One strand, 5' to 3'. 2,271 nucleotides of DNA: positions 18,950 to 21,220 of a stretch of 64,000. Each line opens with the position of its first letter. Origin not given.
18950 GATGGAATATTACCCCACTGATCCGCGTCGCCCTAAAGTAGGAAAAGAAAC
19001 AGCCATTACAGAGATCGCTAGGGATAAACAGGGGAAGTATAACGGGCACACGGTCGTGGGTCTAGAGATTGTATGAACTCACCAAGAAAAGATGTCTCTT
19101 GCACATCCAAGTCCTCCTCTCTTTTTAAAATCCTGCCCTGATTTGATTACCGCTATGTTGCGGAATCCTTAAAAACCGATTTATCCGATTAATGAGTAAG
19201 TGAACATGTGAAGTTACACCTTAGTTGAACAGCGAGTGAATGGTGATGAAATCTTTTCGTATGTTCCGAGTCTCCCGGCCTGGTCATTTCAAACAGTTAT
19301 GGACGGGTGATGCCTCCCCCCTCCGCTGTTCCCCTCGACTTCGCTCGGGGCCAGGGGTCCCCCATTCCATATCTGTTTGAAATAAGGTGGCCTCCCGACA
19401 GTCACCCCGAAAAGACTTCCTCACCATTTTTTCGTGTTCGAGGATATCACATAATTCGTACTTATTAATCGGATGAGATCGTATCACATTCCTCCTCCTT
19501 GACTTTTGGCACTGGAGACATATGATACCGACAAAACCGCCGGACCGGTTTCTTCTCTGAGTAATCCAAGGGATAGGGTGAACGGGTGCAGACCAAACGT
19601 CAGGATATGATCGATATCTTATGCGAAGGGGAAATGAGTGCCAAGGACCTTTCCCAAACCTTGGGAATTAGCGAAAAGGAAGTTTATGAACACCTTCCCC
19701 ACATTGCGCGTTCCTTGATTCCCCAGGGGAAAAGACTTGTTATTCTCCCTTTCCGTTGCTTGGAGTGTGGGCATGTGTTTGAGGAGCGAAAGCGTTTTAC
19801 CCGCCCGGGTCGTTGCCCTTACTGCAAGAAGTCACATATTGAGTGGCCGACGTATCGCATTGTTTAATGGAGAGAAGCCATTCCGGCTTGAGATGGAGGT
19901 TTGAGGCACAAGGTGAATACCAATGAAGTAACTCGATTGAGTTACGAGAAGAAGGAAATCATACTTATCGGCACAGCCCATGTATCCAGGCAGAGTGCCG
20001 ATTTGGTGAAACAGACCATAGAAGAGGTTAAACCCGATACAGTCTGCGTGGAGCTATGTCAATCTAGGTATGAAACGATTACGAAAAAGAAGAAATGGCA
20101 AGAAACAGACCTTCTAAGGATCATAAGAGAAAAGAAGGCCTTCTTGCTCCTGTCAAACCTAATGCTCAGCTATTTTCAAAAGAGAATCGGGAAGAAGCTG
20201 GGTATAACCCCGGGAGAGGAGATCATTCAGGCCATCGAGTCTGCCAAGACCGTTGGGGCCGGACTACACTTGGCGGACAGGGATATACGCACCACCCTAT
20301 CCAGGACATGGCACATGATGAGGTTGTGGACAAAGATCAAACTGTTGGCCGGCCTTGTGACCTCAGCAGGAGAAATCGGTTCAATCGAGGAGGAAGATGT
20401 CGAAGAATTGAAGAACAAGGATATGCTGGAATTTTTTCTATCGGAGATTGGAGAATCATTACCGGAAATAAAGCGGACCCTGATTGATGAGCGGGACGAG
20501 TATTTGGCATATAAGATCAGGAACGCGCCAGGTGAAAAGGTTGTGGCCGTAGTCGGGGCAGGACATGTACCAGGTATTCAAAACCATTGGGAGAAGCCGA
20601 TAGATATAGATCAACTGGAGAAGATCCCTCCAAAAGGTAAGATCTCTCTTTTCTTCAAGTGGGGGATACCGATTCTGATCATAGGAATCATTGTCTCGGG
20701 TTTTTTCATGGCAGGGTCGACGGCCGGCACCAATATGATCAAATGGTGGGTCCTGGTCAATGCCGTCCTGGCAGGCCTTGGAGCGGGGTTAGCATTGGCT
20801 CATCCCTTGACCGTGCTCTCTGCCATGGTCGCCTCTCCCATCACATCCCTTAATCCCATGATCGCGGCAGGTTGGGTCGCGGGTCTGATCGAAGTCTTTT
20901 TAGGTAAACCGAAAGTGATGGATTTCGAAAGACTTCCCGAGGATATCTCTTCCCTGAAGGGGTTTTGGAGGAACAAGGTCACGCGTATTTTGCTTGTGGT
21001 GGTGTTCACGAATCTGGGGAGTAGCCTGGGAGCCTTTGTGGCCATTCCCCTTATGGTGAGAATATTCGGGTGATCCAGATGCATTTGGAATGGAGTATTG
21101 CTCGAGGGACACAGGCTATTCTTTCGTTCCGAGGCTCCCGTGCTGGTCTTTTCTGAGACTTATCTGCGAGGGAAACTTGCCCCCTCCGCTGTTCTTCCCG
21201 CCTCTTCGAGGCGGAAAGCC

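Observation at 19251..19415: Family-A element copy A3: same architecture as A1/A2 but with completely different, still complementary, stem sequences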

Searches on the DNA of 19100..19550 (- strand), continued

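Call 47: search_with_rna_model(model_id=R1, sources=[window, L001, L003, L004, L005, L006, L008, L009, L011, L012, L013, L014, L015, L016, L017, L018, L019, L021, L022, L024, L025, L026, L027, L028, L029, L030, L031, L032, L033, L034, L035, L036, L038, L039, L040, L041, L043, L045, L046, L047, L050, L051, L052, L053, L054, L055, L056, L057, L058, L059, L062, L063, L064, L065, L067, L068, L069, L071, L072, L073, L074, L076, L077, L078, L079, L080, L081, L082, L083, L086, L087, L089, L090, L091, L092, L093, L095, L096, L097, L098, L099, L103, L104, L105, L106, L108, L110, L112, L113, L114, L115, L116, L117, L118, L120, L123, L126, L127, L129, L130], max_evalue=1e-28, make_alignment=true)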
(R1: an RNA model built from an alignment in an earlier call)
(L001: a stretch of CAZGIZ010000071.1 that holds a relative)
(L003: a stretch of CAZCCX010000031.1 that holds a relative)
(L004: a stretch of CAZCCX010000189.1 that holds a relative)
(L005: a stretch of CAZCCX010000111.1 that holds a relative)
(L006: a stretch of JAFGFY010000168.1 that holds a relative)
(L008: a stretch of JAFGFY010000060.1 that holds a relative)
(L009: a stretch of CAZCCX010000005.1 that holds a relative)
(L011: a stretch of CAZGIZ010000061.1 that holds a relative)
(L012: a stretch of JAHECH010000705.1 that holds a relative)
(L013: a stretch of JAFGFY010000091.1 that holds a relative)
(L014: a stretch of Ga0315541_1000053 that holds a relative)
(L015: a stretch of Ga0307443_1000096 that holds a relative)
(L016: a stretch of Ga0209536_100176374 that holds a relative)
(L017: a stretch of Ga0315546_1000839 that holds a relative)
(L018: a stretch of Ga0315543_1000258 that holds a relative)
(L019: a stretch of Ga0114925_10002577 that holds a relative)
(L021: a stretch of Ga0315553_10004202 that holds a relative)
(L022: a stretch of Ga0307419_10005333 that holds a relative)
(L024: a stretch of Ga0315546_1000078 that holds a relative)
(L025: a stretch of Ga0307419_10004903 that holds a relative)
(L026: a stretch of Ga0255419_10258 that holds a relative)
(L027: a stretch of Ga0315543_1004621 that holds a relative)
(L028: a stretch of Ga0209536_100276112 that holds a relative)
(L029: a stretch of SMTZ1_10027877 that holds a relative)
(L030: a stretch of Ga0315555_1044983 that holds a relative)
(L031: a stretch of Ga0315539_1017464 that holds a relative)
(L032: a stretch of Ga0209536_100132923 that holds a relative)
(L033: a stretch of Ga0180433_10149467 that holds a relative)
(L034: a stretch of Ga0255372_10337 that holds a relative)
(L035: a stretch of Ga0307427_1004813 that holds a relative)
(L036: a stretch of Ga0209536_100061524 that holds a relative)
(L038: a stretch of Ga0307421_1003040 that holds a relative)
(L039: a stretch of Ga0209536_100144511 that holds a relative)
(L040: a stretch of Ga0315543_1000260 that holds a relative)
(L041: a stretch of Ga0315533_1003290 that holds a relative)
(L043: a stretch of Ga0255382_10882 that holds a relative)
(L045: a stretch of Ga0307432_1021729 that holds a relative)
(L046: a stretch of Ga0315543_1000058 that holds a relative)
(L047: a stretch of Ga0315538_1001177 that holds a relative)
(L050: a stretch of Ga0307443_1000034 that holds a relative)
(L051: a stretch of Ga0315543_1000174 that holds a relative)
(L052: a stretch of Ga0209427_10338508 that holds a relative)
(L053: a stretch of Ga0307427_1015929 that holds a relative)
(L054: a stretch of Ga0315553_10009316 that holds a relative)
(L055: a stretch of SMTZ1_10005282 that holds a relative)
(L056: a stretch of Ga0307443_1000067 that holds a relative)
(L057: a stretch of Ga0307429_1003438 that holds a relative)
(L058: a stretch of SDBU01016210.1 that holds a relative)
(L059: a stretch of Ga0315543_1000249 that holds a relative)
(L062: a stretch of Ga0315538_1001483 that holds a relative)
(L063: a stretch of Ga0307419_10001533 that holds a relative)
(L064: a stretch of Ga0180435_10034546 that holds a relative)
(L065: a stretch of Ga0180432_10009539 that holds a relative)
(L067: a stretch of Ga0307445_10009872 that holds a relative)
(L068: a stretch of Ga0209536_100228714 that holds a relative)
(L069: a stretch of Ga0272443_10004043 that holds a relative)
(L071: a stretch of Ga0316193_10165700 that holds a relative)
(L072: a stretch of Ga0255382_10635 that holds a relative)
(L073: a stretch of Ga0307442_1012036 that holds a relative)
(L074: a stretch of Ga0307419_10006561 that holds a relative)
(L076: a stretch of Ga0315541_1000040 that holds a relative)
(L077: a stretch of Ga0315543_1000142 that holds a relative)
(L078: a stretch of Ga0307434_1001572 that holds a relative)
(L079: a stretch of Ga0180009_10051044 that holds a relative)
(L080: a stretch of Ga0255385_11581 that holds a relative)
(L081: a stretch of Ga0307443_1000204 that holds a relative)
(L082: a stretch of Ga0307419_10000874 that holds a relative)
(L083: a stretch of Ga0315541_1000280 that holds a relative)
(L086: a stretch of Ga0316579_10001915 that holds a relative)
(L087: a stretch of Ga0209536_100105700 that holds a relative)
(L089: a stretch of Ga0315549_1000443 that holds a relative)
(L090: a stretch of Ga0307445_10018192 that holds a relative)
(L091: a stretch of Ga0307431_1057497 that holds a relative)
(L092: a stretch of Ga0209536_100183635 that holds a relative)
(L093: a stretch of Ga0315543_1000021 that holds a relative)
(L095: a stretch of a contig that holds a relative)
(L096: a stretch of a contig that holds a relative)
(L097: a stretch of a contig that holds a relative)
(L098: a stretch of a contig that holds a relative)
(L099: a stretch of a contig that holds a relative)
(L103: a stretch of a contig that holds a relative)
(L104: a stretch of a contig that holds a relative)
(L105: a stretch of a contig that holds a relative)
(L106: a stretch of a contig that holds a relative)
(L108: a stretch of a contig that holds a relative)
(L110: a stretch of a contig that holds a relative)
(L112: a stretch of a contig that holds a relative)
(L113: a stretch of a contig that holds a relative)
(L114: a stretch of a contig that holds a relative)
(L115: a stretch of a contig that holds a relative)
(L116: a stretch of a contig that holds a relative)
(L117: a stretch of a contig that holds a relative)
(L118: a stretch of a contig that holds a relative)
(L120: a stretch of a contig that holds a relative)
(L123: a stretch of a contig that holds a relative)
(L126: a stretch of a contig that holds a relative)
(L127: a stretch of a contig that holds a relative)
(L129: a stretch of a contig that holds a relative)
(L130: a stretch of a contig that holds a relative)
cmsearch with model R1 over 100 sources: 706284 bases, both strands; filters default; matches with E-value up to 1e-28: 100.
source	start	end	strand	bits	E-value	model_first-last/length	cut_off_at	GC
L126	3907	4087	-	196.6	3.8e-49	1-180/180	no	0.55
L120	1123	1301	-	196.5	3.8e-49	1-180/180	no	0.62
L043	106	286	+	194.7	1.2e-48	1-180/180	no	0.57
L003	2821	3001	+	194.4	1.4e-48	1-180/180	no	0.55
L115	5203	5385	-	190.1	1.9e-47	1-180/180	no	0.57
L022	321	501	-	189.5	2.8e-47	1-180/180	no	0.55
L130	3819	4001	-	189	3.9e-47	1-180/180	no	0.61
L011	811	990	+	188.5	5.3e-47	1-180/180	no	0.56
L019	250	425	+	188.1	6.7e-47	1-180/180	no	0.56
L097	1553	1728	-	187.4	1e-46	1-180/180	no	0.57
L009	1708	1888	+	187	1.3e-46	1-180/180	no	0.56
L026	352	534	+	186.7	1.6e-46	1-180/180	no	0.58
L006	4944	5124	+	186.4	1.9e-46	1-180/180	no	0.54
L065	5699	5881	+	186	2.4e-46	1-180/180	no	0.58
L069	7039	7221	+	185.8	2.7e-46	1-180/180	no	0.6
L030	1844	2024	+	185.5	3.2e-46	1-180/180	no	0.56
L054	4632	4812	+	185.5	3.2e-46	1-180/180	no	0.56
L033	528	710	+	185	4.4e-46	1-180/180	no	0.55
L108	1604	1784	+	184.2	7.1e-46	1-180/180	no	0.56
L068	770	945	+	183.2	1.3e-45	1-180/180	no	0.54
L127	5593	5775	-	182.7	1.8e-45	1-180/180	no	0.6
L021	9090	9270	+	182.6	2e-45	1-180/180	no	0.54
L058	5681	5857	-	181.9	2.9e-45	1-180/180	no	0.6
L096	1376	1556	+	180.9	5.6e-45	1-180/180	no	0.52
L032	2469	2647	-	180.3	7.7e-45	1-180/180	no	0.59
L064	1830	2012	+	180.1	8.7e-45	1-180/180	no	0.57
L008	1394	1573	-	179.9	9.9e-45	1-180/180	no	0.54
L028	7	182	-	178.7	2.1e-44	1-180/180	no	0.57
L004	2723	2903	-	177.6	4.1e-44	1-180/180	no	0.54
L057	2436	2611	+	177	5.7e-44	1-180/180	no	0.56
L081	1964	2139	-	177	5.7e-44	1-180/180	no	0.56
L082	1224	1405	+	176.8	6.5e-44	1-180/180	no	0.55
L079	140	317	+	176.3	9.2e-44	1-180/180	no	0.57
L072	3883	4063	+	175.6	1.4e-43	1-180/180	no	0.52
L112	1208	1384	+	175.4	1.5e-43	1-180/180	no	0.58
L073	674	854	-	175.4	1.6e-43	1-180/180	no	0.52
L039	2210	2386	+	172.1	1.2e-42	1-180/180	no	0.55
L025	4268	4451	+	170.7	2.7e-42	1-180/180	no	0.57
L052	746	924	-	166.3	4e-41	1-180/180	no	0.58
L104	3175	3351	+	166.2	4.2e-41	1-180/180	no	0.57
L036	3506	3682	+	164.9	9.8e-41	1-180/180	no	0.59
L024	1031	1205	-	163.9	1.8e-40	1-180/180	no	0.59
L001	2751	2961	-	163.7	2.1e-40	1-180/180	no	0.59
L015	585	762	-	163.6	2.1e-40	1-180/180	no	0.62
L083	4960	5137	-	163.2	2.7e-40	1-180/180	no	0.61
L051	11246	11422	+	163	3e-40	1-180/180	no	0.58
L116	1089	1270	+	163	3.1e-40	1-180/180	no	0.58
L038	7055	7229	-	163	3.1e-40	1-180/180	no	0.6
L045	28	205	+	162.8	3.4e-40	1-180/180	no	0.61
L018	10524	10701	+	162.4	4.5e-40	1-180/180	no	0.62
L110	93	267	-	161.4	8e-40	1-180/180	no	0.57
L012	2359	2534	-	161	1e-39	1-180/180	no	0.58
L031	779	954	-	160.8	1.2e-39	1-180/180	no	0.6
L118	4040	4218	-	160.4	1.5e-39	1-180/180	no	0.61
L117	6552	6728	+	160.1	1.8e-39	1-180/180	no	0.6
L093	3767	3941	+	160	1.9e-39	1-180/180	no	0.61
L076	11608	11781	+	159.8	2.2e-39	1-180/180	no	0.61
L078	7100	7274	-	158.7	4.3e-39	1-180/180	no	0.61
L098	4345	4519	-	158.7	4.3e-39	1-180/180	no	0.61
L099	4120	4294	+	158.6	4.5e-39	1-180/180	no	0.62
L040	9133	9306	+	158.2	5.6e-39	1-180/180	no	0.6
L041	1212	1385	+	158.2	5.6e-39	1-180/180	no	0.6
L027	777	951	-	157.3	9.7e-39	1-180/180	no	0.61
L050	480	654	-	157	1.2e-38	1-180/180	no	0.62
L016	2093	2265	-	157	1.2e-38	1-180/180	no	0.55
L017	1533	1706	-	156.7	1.4e-38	1-180/180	no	0.61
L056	9918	10091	-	156.7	1.4e-38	1-180/180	no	0.61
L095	990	1191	+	156.5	1.6e-38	1-180/180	no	0.6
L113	1642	1818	-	156.2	2e-38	1-180/180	no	0.61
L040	3339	3517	-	154.8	4.7e-38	1-180/180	no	0.61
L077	1836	2010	-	154.4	5.9e-38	1-180/180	no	0.6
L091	650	825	-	154.2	6.5e-38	1-180/180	no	0.6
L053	653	826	+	154.1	7e-38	1-180/180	no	0.6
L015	4817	4994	-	153.2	1.2e-37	1-180/180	no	0.62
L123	446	618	+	153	1.3e-37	1-180/180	no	0.59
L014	5735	5908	-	153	1.4e-37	1-180/180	no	0.61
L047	4291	4467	+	152.4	1.9e-37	1-180/180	no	0.58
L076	13292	13467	-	151.4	3.6e-37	1-180/180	no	0.59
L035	4863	5036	-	150.4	6.9e-37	1-180/180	no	0.61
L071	233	410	+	149.7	1e-36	1-180/180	no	0.57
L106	8643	8823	-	149.4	1.2e-36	1-180/180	no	0.61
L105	4525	4713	-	149.2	1.4e-36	1-180/180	no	0.57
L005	992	1169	+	149.1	1.5e-36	1-180/180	no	0.58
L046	2693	2874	-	147.8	3.3e-36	1-180/180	no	0.62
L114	2889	3069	-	146.7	6.4e-36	1-180/180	no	0.6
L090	172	357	-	144.6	2.3e-35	1-180/180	no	0.6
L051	3083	3287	-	143.1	5.9e-35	1-180/180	no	0.6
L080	474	678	-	141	2.1e-34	1-180/180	no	0.58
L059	1214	1388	+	140.6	2.8e-34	1-180/180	no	0.61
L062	5378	5552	-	140.6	2.8e-34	1-180/180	no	0.61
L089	3299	3473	+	140.6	2.8e-34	1-180/180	no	0.61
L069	1676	1857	-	136.6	3e-33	1-180/180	no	0.57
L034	2199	2403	+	135.9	4.8e-33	1-180/180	no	0.58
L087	781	981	-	128.5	4.3e-31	1-180/180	no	0.58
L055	4604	4819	-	127.7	7.3e-31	1-180/180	no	0.61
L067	854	1053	+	122.5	1.7e-29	1-180/180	no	0.57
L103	2781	3035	+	120.4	6.2e-29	1-180/180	no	0.65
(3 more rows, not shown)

Alignment A6: 100 matches aligned to the model, 359 columns, each read 5' to 3' on its own strand. Consensus structure (alignment columns), stored with it:
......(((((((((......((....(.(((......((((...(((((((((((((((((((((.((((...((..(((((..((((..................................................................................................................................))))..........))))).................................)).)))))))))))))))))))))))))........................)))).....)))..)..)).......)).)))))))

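Call 64: search_with_rna_model(model_id=R1, sources=[L135, L136, L137, L134], max_evalue=0.01)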
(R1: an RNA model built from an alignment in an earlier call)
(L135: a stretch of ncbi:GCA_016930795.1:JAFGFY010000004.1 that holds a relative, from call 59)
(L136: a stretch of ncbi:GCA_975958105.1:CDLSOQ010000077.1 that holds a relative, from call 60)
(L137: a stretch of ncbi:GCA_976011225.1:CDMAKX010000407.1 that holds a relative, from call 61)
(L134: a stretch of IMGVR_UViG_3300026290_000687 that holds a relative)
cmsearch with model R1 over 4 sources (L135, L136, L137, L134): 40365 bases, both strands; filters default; matches with E-value up to 0.01: 5.
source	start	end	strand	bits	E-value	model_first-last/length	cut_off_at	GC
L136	6660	6866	-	166.5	2.1e-42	1-180/180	no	0.56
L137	5322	5526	-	123.6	5e-31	1-180/180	no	0.53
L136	3274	3393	-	66.6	6.8e-16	32-154/180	no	0.59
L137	5318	5520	+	34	3e-07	1-180/180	no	0.54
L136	6693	6828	+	19.4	0.0023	39-147/180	no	0.56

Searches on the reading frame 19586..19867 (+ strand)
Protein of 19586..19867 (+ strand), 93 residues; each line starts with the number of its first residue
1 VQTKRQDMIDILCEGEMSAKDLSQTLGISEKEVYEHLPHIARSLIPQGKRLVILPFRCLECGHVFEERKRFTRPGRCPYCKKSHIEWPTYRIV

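Call 89: search_protein_families(library=pfam, proteins=[window:19586-19867:+], max_evalue=0.000001)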
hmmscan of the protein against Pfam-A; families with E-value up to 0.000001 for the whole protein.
window:19586-19867:+ (93 aa): 1 family
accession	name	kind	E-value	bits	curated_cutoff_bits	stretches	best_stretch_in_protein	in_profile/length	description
PF21476.4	PF0610-like_N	-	1e-19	70.9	33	1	3-52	1-50/50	PF0610-like, N-terminal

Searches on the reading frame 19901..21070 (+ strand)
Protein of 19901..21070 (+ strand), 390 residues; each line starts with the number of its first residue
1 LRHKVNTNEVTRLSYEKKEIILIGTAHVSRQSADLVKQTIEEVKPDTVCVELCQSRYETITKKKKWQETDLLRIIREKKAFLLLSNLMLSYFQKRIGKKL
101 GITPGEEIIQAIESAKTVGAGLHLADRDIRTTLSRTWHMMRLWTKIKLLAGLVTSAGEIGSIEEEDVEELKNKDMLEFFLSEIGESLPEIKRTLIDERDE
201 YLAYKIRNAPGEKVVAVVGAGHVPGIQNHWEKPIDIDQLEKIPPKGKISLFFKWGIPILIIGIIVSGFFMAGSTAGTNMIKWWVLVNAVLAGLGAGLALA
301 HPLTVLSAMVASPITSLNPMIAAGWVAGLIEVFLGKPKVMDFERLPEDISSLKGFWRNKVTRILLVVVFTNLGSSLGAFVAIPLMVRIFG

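Call 58: find_homologous_proteins(query=window:19901-21070:+, max_evalue=1e-30)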
Query window:19901-21070:+ (390 aa): 7822 proteins with E <= 1e-30 among 8000 candidates; the best 120 are listed.
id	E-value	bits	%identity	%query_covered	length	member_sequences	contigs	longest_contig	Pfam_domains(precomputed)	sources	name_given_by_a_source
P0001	8.2e-250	846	100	99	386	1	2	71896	PF01963.23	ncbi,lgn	-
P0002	8.4e-242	820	96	99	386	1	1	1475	PF01963.23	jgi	-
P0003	7.0e-235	797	92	99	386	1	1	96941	PF01963.23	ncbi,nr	ncbi:MAG: TraB/GumN family protein [Deltaproteobacteria bacterium]|nr:TraB/GumN family protein [Delt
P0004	5.0e-233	791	92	99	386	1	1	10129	PF01963.23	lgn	-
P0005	1.9e-227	773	87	100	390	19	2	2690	PF01963.23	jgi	jgi:pheromone shutdown-related protein TraB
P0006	6.4e-225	764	87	99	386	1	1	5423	PF01963.23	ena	-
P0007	9.3e-225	764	88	99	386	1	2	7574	PF01963.23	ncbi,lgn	-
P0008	1.1e-224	764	88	99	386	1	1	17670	PF01963.23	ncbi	-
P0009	1.4e-221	753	87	99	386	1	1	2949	PF01963.23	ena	-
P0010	8.0e-219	744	85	100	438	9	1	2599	PF01963.23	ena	-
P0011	9.1e-216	734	87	97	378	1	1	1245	PF01963.23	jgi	jgi:pheromone shutdown-related protein TraB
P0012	4.1e-212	722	83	97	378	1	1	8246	PF01963.23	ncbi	-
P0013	1.9e-211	720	84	97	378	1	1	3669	PF01963.23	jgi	jgi:pheromone shutdown-related protein TraB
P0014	1.1e-208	711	83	97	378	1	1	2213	PF01963.23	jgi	jgi:pheromone shutdown-related protein TraB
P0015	8.1e-201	685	78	99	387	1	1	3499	PF01963.23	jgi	jgi:pheromone shutdown-related protein TraB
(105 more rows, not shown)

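Call 59: find_encoding_contigs(protein=P0003, flank=4000, max_places=2)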
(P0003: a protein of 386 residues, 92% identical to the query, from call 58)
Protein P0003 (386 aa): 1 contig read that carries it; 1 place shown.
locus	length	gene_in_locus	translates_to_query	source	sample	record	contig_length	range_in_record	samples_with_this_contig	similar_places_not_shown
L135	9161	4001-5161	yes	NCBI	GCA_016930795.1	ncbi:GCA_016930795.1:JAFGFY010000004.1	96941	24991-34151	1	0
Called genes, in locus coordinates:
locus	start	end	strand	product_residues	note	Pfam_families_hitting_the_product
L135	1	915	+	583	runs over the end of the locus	PF02665:Nitrate_red_gam (faint), PF00037:Fer4 (faint), PF12797:Fer4_2 (faint), PF13183:Fer4_8, PF13237:Fer4_10, PF13534:Fer4_17, PF13183:Fer4_8, PF13187:Fer4_9, +2 more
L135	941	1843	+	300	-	PF02754:CCG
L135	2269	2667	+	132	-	PF16697:Yop-YscD_cpl, PF00498:FHA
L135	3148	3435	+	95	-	-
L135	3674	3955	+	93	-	PF21476:PF0610-like_N, PF09723:Zn_ribbon_8 (faint)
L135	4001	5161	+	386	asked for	PF01963:TraB_PrgY_gumN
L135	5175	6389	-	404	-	PF01591:6PF2K, PF13671:AAA_33 (faint), PF00300:His_Phos_1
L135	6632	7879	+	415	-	PF16491:Peptidase_M48_N, PF01435:Peptidase_M48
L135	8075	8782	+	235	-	PF01027:Bax1-I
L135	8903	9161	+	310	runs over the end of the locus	PF04055:Radical_SAM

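Call 60: find_encoding_contigs(protein=P0008, flank=4000, max_places=2)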
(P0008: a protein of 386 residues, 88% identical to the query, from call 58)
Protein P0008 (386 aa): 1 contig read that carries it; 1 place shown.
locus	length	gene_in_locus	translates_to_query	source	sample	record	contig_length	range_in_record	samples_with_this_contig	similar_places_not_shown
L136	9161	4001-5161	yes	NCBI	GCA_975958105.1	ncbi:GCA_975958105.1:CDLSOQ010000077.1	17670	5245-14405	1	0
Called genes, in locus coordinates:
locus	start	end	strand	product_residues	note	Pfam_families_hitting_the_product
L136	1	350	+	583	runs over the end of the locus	PF02665:Nitrate_red_gam (faint), PF12797:Fer4_2 (faint), PF12838:Fer4_7 (weak), PF13183:Fer4_8, PF13237:Fer4_10 (weak), PF13183:Fer4_8, PF13187:Fer4_9 (weak), PF13534:Fer4_17 (weak), +1 more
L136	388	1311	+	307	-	PF02754:CCG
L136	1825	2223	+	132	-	PF16697:Yop-YscD_cpl, PF00498:FHA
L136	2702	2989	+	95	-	-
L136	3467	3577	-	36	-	-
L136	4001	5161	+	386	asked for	PF01963:TraB_PrgY_gumN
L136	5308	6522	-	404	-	PF01591:6PF2K, PF00300:His_Phos_1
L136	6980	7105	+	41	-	-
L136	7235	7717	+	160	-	-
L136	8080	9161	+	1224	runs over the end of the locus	PF12705:PDDEXK_1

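Call 61: find_encoding_contigs(protein=P0012, flank=4000, max_places=2)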
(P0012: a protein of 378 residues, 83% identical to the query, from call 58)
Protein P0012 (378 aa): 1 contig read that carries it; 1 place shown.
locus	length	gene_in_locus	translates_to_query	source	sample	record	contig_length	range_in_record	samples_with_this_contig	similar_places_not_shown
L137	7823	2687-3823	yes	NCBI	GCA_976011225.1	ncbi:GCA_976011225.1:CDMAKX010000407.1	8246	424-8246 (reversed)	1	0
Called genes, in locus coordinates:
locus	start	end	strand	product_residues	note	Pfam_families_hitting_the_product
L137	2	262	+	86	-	?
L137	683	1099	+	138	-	PF16697:Yop-YscD_cpl, PF00498:FHA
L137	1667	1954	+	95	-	-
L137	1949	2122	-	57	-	-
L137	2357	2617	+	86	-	PF21476:PF0610-like_N, PF09723:Zn_ribbon_8 (weak)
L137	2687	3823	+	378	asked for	PF01963:TraB_PrgY_gumN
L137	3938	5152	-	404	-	PF01591:6PF2K, PF00300:His_Phos_1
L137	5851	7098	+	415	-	PF16491:Peptidase_M48_N, PF01435:Peptidase_M48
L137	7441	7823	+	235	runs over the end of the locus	PF01027:Bax1-I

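Call 81: find_encoding_contigs(protein=P0001, flank=1500, max_places=3)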
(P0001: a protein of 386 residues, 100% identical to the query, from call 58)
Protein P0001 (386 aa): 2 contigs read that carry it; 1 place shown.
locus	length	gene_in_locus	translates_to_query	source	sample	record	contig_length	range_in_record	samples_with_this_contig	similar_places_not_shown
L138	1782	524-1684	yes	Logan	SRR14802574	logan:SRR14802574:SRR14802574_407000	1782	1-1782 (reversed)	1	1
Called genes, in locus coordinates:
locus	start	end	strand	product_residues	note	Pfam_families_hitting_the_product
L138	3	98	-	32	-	?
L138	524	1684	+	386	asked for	PF01963:TraB_PrgY_gumN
